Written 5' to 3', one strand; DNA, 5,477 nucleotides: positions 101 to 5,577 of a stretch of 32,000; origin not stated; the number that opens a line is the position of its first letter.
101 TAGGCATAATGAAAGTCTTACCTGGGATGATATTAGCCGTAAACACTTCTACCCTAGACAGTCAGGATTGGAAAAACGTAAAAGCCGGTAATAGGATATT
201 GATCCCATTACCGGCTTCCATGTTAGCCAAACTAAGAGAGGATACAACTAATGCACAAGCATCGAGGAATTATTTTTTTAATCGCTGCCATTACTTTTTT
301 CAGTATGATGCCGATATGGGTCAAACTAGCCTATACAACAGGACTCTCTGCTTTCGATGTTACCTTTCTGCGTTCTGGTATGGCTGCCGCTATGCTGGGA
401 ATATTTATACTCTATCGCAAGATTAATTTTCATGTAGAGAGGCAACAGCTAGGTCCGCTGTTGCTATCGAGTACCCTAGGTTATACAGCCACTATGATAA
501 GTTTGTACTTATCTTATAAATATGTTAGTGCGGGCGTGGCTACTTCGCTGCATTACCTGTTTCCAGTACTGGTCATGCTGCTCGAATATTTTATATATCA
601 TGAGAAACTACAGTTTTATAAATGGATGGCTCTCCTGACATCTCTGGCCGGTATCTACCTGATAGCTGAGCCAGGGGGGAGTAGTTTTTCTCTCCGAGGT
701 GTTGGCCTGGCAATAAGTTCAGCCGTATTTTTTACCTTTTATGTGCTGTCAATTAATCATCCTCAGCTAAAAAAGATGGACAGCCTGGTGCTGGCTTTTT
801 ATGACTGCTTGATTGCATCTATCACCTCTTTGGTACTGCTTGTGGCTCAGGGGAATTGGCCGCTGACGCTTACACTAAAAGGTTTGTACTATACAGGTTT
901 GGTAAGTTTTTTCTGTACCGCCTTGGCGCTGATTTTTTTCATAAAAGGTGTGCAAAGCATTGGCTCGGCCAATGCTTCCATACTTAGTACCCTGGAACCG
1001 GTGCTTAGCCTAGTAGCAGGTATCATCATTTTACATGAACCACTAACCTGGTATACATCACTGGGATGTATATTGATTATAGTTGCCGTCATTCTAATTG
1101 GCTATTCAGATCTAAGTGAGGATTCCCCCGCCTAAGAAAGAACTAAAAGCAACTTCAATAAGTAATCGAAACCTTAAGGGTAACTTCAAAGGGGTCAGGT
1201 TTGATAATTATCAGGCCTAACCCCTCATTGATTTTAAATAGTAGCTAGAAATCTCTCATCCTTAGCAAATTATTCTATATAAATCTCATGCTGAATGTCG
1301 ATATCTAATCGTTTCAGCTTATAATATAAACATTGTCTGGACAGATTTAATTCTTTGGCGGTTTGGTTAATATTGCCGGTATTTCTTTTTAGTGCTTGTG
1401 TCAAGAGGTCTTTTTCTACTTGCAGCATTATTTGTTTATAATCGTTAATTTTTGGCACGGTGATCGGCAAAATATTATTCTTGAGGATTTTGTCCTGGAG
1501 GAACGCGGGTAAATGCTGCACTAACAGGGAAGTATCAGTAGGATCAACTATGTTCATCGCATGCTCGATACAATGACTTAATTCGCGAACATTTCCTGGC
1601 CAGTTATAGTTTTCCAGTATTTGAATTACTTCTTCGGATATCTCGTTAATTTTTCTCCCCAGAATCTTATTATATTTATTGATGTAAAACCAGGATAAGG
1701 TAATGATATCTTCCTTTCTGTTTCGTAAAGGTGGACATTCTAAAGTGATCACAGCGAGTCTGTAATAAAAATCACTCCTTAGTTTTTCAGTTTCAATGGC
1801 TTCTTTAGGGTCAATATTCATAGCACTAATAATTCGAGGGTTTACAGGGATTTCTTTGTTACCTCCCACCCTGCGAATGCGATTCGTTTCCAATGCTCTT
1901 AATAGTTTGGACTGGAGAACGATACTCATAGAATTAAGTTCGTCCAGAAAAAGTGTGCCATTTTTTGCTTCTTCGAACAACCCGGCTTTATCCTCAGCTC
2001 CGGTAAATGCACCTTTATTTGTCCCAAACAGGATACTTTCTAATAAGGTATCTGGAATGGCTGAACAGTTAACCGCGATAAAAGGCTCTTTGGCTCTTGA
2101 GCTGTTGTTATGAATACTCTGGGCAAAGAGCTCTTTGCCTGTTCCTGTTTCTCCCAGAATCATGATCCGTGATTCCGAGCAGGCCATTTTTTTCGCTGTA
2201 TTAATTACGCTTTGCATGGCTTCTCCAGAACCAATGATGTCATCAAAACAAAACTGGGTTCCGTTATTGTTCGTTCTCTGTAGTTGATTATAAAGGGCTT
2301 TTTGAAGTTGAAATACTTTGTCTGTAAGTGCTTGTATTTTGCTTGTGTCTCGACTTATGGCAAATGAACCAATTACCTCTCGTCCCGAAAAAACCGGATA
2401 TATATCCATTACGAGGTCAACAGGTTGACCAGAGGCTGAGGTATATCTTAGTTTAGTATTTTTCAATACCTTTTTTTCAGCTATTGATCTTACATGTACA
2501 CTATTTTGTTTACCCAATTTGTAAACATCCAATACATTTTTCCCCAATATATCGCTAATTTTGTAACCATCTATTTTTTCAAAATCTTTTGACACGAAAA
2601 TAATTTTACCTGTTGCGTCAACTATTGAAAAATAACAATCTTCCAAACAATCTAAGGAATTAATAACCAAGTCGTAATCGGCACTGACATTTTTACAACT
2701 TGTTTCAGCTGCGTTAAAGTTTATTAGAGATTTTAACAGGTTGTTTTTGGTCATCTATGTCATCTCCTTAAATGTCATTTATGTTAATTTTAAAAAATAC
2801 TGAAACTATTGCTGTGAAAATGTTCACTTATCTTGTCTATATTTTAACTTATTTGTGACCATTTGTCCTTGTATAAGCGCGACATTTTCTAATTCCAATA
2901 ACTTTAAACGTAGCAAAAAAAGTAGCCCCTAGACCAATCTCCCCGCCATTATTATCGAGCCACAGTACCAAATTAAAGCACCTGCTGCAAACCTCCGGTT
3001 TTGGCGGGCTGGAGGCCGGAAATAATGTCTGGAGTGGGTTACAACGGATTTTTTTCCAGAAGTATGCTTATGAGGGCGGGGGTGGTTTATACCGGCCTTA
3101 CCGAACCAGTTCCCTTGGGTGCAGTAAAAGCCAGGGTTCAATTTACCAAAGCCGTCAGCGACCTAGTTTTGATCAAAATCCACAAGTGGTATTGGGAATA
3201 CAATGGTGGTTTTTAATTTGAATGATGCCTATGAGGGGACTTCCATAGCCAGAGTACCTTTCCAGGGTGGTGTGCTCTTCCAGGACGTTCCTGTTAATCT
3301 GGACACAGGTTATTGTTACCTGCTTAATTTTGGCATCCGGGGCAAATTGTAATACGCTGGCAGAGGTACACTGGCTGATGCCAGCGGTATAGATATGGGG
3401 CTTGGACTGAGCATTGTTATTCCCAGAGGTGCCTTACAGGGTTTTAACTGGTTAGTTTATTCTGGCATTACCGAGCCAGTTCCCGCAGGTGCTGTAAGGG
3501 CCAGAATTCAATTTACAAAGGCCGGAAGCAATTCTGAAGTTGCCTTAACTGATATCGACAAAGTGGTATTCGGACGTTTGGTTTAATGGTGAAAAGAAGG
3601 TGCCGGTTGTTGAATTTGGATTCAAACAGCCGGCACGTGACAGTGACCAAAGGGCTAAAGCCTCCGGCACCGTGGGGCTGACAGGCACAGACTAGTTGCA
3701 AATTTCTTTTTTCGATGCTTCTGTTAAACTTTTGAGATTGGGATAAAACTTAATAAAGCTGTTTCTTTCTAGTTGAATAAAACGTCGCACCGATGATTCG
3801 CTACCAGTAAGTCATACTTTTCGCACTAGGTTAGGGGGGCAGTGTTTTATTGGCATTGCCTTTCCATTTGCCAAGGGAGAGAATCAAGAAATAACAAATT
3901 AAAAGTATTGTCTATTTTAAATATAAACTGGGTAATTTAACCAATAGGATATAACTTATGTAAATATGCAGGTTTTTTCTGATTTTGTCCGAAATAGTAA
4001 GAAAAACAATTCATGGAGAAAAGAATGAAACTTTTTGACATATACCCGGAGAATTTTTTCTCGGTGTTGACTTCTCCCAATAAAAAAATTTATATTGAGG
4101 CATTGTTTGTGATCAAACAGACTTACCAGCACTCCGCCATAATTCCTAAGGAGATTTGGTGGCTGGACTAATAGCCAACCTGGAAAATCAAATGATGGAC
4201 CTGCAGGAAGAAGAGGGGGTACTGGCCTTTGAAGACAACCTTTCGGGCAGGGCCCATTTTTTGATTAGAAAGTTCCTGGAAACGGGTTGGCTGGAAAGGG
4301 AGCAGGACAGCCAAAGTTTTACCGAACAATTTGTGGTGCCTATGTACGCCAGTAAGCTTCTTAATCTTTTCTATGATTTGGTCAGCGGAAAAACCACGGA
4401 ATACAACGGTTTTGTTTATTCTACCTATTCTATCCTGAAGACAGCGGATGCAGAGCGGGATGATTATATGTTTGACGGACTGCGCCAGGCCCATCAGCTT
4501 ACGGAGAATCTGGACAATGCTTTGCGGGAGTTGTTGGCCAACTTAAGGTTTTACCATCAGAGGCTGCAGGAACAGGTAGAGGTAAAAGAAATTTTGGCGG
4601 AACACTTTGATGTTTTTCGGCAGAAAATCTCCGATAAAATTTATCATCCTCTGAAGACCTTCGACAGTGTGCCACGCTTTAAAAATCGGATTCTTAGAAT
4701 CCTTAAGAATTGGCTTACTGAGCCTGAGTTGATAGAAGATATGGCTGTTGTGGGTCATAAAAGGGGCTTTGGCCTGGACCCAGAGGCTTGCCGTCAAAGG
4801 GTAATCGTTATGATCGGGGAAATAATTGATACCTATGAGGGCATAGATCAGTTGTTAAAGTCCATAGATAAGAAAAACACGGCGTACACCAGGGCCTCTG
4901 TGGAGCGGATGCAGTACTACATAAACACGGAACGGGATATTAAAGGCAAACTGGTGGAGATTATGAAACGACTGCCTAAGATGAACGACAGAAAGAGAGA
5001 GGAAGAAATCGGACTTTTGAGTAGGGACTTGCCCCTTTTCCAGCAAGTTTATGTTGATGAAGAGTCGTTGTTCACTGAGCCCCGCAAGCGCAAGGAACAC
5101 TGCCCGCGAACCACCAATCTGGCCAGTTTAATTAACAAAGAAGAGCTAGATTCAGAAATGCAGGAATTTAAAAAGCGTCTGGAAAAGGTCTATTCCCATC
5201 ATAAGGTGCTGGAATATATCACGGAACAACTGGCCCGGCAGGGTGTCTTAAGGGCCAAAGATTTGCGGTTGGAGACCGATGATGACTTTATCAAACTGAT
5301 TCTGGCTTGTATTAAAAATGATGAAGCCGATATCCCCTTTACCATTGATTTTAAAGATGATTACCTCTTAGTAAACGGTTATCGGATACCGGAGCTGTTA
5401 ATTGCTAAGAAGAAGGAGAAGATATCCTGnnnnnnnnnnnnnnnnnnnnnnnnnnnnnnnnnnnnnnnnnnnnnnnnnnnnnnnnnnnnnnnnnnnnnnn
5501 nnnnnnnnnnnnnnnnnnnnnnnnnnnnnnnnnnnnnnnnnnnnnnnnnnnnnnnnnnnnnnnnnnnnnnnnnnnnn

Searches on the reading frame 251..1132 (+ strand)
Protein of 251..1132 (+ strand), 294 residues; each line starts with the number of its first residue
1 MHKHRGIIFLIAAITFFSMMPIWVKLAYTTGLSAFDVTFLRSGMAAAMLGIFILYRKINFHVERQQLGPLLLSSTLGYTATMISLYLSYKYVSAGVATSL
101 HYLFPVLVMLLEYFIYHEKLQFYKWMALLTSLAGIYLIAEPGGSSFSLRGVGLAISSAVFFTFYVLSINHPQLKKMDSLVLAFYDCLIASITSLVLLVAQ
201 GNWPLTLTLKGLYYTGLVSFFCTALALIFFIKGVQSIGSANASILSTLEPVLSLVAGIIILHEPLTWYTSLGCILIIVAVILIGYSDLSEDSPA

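Call 77: search_protein_families(library=pfam, proteins=[window:251-1132:+], max_evalue=0.00001)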
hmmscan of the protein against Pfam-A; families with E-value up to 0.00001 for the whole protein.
window:251-1132:+ (294 aa): 1 family
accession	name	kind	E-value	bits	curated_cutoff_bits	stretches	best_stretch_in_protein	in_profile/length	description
PF00892.27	EamA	-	3.9e-42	144.2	28.2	2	149-284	2-134/135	EamA-like transporter family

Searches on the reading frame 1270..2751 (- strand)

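Call 77: search_protein_families(library=pfam, proteins=[window:1270-2751:-], max_evalue=0.00001)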
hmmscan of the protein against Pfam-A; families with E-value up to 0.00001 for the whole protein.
window:1270-2751:- (493 aa): 7 families
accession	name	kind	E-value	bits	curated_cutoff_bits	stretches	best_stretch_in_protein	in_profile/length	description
PF00158.32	Sigma54_activat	-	3.1e-64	216.1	20.2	1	172-337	1-167/168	Sigma-54 interaction domain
PF25601.1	AAA_lid_14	-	1.1e-20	73.7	27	1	343-421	1-77/87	AAA+ ATPase lid domain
PF14532.12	Sigma54_activ_2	-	1.2e-16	61.6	25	1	173-342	1-138/138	Sigma-54 interaction domain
PF02954.25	HTH_8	-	3.1e-12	46.5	22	1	444-482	4-42/42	Bacterial regulatory protein, Fis family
PF13426.13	PAS_9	-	1.8e-08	35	27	1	38-137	2-102/103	PAS domain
PF07728.20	AAA_5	-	3.2e-07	30.9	22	1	196-325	2-132/139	AAA domain (dynein-related subfamily)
PF01078.27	Mg_chelatase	-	2.7e-06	27.4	20.3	0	251-319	94-164/207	Magnesium chelatase, subunit ChlI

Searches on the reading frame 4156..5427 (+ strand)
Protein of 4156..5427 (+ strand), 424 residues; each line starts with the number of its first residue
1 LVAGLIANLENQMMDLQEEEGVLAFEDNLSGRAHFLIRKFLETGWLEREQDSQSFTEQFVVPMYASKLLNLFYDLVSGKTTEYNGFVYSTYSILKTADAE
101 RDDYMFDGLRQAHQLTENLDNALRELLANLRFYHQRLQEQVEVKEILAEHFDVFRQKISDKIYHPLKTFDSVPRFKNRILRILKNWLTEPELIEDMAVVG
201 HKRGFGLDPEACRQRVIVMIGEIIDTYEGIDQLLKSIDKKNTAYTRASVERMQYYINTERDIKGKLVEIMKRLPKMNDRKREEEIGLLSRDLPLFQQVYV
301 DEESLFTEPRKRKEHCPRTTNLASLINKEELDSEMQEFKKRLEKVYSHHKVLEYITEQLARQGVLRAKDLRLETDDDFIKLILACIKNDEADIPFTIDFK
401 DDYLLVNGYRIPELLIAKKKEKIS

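Call 77: search_protein_families(library=pfam, proteins=[window:4156-5427:+], max_evalue=0.00001)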
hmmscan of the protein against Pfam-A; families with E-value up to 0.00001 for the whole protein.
window:4156-5427:+ (424 aa): 1 family
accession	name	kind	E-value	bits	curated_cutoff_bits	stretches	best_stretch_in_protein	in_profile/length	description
PF18982.5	JetA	-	2.1e-118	396.1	26.2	1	3-419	21-434/434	Wadjet protein JetA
